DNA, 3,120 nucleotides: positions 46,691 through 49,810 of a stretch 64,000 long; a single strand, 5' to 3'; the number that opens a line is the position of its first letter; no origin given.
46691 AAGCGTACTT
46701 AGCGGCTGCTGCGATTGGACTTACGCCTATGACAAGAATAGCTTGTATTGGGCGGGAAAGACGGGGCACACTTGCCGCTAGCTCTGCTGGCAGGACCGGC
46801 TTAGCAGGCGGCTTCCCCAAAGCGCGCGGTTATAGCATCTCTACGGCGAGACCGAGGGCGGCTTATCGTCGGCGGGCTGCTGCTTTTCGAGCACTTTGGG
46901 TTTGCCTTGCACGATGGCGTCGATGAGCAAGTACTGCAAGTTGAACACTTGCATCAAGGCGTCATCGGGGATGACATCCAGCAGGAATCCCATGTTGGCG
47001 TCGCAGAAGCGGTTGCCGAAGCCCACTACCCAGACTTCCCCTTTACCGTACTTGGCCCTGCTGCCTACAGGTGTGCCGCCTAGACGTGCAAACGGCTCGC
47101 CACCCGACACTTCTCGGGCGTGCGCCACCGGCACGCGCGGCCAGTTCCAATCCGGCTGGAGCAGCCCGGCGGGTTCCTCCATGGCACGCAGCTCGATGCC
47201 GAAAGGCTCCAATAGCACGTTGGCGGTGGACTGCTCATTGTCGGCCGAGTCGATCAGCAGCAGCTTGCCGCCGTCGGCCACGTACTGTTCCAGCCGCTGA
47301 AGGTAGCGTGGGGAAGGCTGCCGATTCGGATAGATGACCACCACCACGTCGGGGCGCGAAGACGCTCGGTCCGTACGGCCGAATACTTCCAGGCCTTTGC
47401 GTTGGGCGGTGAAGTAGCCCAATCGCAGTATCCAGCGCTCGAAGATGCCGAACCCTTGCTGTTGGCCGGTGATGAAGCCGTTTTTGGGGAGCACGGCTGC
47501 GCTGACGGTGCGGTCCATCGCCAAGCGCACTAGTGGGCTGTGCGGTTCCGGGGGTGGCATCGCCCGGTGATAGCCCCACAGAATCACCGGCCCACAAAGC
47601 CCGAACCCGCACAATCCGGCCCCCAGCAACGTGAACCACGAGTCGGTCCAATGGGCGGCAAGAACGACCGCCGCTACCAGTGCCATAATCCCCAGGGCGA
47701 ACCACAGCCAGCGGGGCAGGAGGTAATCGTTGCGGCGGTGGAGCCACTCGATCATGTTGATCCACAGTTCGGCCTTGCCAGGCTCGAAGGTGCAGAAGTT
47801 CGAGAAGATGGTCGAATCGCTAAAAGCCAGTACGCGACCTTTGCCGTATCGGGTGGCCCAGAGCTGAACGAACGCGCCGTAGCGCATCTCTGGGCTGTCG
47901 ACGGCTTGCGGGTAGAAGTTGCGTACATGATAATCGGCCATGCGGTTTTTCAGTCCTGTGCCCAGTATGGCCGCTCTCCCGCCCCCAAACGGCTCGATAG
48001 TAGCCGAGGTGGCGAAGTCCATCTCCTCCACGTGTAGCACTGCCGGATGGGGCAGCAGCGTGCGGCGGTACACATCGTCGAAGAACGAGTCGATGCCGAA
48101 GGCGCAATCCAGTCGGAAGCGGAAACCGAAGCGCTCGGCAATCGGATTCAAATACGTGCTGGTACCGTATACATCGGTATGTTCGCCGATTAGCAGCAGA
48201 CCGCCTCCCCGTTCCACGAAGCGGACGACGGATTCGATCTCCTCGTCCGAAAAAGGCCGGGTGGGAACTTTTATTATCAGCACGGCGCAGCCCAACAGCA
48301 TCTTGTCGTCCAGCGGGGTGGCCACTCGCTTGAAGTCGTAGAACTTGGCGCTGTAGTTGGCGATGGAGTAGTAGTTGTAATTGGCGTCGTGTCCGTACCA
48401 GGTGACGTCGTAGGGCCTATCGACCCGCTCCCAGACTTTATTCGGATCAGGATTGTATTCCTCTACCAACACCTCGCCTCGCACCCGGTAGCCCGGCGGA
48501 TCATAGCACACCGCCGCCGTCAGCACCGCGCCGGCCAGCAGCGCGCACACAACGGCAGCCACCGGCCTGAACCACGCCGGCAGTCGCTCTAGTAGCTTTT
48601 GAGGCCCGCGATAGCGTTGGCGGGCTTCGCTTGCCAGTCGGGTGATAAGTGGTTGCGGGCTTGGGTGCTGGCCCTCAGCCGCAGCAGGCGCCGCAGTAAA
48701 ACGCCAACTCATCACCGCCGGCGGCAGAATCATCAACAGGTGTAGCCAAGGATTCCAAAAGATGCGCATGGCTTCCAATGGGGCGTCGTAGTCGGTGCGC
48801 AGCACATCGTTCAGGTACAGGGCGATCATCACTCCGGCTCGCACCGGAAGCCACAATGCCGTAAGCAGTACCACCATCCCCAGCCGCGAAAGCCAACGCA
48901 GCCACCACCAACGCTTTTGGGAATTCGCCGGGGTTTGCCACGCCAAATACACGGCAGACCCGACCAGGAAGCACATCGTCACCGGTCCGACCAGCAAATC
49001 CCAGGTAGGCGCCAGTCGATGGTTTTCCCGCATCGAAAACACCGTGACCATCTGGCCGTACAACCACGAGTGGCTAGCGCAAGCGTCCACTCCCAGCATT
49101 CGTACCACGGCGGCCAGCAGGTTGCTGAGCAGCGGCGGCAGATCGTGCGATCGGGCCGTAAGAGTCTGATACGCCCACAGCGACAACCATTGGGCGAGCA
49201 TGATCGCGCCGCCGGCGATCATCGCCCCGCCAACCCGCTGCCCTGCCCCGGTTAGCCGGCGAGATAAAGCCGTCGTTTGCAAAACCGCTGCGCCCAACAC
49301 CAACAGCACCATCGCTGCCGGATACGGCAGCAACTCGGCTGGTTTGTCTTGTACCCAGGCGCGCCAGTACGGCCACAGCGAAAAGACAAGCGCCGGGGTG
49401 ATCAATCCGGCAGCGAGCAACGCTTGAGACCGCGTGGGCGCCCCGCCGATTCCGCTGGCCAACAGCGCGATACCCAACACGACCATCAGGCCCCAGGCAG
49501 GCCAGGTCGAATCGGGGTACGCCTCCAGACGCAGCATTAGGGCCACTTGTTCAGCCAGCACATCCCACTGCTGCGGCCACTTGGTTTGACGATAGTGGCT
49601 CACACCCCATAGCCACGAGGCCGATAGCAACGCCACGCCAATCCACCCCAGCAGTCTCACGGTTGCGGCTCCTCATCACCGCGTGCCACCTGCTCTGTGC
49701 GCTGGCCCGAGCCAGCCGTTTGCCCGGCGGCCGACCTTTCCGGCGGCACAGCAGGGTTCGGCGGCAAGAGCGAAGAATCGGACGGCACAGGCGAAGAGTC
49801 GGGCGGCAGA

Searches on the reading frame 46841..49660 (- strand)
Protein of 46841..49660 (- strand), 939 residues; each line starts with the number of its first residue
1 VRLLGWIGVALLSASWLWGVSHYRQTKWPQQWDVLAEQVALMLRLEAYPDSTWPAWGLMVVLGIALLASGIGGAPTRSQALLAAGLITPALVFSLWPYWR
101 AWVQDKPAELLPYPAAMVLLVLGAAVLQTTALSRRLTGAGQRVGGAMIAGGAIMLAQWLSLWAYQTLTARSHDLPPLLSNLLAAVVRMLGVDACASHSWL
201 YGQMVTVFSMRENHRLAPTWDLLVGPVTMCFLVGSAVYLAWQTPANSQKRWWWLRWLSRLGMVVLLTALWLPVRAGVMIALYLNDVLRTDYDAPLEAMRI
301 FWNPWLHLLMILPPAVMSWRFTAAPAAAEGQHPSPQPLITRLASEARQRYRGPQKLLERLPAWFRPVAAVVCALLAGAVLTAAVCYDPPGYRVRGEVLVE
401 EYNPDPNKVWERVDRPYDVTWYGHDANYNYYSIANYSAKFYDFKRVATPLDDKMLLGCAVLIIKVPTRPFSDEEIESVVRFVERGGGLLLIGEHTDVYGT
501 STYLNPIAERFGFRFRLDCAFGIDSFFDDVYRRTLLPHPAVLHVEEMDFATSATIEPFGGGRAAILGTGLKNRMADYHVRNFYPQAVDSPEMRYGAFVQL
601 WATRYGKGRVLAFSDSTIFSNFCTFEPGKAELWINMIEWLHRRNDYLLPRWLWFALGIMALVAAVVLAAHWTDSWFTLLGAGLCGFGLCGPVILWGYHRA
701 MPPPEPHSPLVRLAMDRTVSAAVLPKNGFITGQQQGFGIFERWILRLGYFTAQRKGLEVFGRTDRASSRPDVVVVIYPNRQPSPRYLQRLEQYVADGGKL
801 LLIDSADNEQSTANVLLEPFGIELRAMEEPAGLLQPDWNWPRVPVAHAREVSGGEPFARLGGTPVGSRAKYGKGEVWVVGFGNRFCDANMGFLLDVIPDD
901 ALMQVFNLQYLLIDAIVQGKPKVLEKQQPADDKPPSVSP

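Call 13: search_protein_families(library=pfam, proteins=[window:46841-49660:-], max_evalue=0.01)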
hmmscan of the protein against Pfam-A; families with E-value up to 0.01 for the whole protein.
window:46841-49660:- (939 aa): 6 families
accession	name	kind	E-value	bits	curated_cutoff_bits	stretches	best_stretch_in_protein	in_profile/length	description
PF14258.12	DUF4350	-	6.3e-17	62.9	30.4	2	460-636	41-180/181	Domain of unknown function (DUF4350)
PF09822.16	ABC_transp_aux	-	6.4e-11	42.5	34.7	1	430-519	18-118/288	ABC-type uncharacterized transport system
PF23355.1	IFT52_GIFT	-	3.1e-08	33.4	27.2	1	448-520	36-108/246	IFT52 GIFT domain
PF09960.14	DUF2194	-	1.2e-05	24.3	30.4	1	768-825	83-138/582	Uncharacterised protein conserved in bacteria (DUF2194)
PF07090.17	GATase1_like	-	0.0027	17.8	27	0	602-641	204-246/247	Putative glutamine amidotransferase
PF22369.2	GLMA_2nd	-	0.0059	16.7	27.7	0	788-823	66-104/138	GLMA-like, second domain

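Call 44: search_protein_families(library=ncbifam, proteins=[window:46841-49660:-], max_evalue=0.01)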
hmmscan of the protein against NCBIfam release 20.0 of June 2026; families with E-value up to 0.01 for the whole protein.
window:46841-49660:- (939 aa): 0 families

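Call 52: search_solved_structures(query=window:46841-49660:-, max_evalue=1)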
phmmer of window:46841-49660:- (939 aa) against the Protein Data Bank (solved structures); distinct sequences matched with E-value up to 1: 2.
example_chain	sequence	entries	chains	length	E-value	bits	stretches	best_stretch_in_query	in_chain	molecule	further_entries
5fmr_A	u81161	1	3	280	0.29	11.8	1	455-520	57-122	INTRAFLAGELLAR TRANSPORT PROTEIN COMPONENT IFT52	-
8bd7_B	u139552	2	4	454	0.62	10.7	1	456-520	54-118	Osm-6-like protein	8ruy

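Call 58: find_related_loci(query=A2, collection=metagenome_contigs, flank=8000)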
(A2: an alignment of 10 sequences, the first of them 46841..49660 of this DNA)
Query A2 (939 aa) in metagenome_contigs; peptide patterns used: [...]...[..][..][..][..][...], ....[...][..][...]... (x = any residue, [..] = any of these).
355 stretches matched a pattern; 210 encode a relative of the query (tblastn E <= 1e-3); the best 80 are kept; 80 distinct loci.
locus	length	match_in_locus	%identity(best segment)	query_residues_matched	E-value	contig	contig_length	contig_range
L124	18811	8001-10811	76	1-937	0e+0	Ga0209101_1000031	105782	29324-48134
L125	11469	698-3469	77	1-924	0e+0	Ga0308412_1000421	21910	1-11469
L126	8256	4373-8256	75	1-576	0e+0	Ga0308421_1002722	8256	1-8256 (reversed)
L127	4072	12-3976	43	3-919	0e+0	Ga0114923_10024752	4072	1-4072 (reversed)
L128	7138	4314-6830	42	5-918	0e+0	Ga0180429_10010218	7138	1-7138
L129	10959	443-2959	42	5-918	0e+0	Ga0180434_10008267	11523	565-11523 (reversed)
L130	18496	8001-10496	39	6-920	0e+0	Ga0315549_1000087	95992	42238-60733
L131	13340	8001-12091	42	6-919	0e+0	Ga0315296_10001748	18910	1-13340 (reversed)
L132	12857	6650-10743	43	3-920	0e+0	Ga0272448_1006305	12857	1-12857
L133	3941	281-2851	43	6-931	0e+0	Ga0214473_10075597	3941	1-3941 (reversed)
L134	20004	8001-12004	41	6-921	0e+0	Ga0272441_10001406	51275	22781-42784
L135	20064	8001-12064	40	6-918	0e+0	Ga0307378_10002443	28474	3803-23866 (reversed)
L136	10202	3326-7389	40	6-918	0e+0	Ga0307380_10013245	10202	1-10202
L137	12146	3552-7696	40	6-918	0e+0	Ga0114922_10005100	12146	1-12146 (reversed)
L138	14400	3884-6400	41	6-919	0e+0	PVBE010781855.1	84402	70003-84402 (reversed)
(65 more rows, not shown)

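Call 60: search_solved_structures(query=A2, max_evalue=10)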
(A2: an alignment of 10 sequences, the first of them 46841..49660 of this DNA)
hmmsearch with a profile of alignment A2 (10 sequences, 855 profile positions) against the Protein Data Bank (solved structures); distinct sequences matched with E-value up to 10: 10.
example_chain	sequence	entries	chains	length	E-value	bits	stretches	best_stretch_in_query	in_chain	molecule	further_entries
5fmr_A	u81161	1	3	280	0.00012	23.4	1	689-755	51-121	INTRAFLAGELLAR TRANSPORT PROTEIN COMPONENT IFT52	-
6jow_A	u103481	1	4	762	0.00014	23.2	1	709-810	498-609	Beta-galactosidase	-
8bd7_B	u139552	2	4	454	0.00036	21.9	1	386-755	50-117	Osm-6-like protein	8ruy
5gsl_A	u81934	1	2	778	0.00059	21.1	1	709-811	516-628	778aa long hypothetical beta-galactosidase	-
5gsm_A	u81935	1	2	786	0.0017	19.6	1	710-809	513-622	Exo-beta-D-glucosaminidase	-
8oug_A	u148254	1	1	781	0.0057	17.9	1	712-813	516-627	Beta-galactosidase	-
3sia_A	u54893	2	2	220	0.3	12.2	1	346-395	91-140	URE3-BP sequence specific DNA binding protein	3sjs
3sib_A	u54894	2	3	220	0.86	10.7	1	346-383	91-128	URE3-BP sequence specific DNA binding protein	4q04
1ooc_A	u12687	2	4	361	1.5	9.9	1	755-814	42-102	Pectate lyase A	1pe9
1jrg_A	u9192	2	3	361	1.5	9.9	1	755-814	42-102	Pectate lyase | pectate lyase A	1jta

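Call 92: find_homologous_proteins(query=window:46841-49660:-, max_evalue=1e-20)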
Query window:46841-49660:- (939 aa): 289 proteins with E <= 1e-20 among 8000 candidates; the best 120 are listed.
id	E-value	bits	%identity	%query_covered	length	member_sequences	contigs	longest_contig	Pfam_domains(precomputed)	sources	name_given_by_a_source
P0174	0.0e+0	2188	100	100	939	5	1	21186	PF14258.13,PF27016.1,PF09822.17,PF23355.2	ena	-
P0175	0.0e+0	1698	77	98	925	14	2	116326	PF14258.13,PF09822.17,PF23355.2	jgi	-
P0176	3.2e-240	818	47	99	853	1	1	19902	PF14258.13,PF09822.17,PF23355.2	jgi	jgi:hypothetical protein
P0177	4.1e-239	814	43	97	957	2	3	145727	PF14258.13,PF09822.17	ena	-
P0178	4.6e-237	807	45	98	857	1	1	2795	PF14258.13,PF09822.17,PF23355.2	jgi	-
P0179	3.7e-229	781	46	99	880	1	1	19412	PF14258.13,PF09822.17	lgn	-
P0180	1.4e-226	773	44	97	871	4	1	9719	PF14258.13,PF09822.17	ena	-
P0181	1.1e-223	763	43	97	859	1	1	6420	PF14258.13,PF09822.17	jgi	jgi:hypothetical protein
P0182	2.1e-223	762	45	98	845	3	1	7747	PF14258.13,PF09822.17,PF23355.2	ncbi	-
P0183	4.0e-219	748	43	98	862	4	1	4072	PF14258.13,PF23355.2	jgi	-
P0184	5.4e-219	748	44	98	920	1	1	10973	PF14258.13,PF09822.17,PF23355.2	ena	-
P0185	8.8e-219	747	42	98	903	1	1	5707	PF14258.13,PF09822.17,PF23355.2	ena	-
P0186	1.3e-218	746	45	97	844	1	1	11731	PF14258.13,PF09822.17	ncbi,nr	ncbi:MAG: hypothetical protein NTY65_08180 [Planctomycetota bacterium]|nr:hypothetical protein [Plan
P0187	2.6e-218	745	43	97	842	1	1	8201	PF14258.13,PF09822.17,PF23355.2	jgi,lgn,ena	-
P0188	5.5e-218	744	44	98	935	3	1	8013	PF14258.13,PF09822.17,PF23355.2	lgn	-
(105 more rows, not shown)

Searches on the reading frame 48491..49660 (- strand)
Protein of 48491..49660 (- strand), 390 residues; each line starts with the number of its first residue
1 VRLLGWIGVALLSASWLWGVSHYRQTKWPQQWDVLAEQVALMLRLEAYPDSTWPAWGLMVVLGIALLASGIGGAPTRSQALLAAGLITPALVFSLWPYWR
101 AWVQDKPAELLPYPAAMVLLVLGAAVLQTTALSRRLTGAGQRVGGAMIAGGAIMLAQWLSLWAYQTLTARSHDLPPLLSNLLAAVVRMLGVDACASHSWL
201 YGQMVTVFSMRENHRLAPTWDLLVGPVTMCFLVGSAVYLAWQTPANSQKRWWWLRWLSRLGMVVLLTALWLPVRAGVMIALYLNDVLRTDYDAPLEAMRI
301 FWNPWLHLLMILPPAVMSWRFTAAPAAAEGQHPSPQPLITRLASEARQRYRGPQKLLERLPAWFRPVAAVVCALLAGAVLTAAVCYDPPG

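Call 71: search_protein_families(library=pfam, alignment_id=A3, max_evalue=10)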
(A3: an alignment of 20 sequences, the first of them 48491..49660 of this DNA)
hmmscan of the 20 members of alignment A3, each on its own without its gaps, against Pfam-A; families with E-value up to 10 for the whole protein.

A. member 1, window:48491-49660:- (390 aa): 0 families

B. families by the number of members that match (of 20 scanned): 20 families
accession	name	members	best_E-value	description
PF24661.1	DUF7649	9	0.014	Domain of unknown function (DUF7649)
PF07584.16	BatA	1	0.01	Aerotolerance regulator N-terminal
PF06570.16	DUF1129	1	0.012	Protein of unknown function (DUF1129)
PF01499.21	Herpes_UL25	1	0.022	Herpesvirus UL25 family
PF01757.29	Acyl_transf_3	1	0.043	Acyltransferase domain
PF10391.15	DNA_pol_lambd_f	1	0.085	Fingers domain of DNA polymerase lambda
PF02361.21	CbiQ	1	0.095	Cobalt transport protein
PF18919.5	DUF5670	1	0.11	Family of unknown function (DUF5670)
PF00003.28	7tm_3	1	0.22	7 transmembrane sweet-taste receptor of 3 GCPR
PF15587.11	Imm9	1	0.34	Immunity protein 9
PF12409.13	P5-ATPase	1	0.36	P5-type ATPase cation transporter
PF09534.15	Trp_oprn_chp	1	0.38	Tryptophan-associated transmembrane protein (Trp_oprn_chp)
PF06177.16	QueT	1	0.41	QueT transporter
PF09605.15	Trep_Strep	1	0.41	Hypothetical bacterial integral membrane protein (Trep_Strep)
PF11384.13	DUF3188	1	3.7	Protein of unknown function (DUF3188)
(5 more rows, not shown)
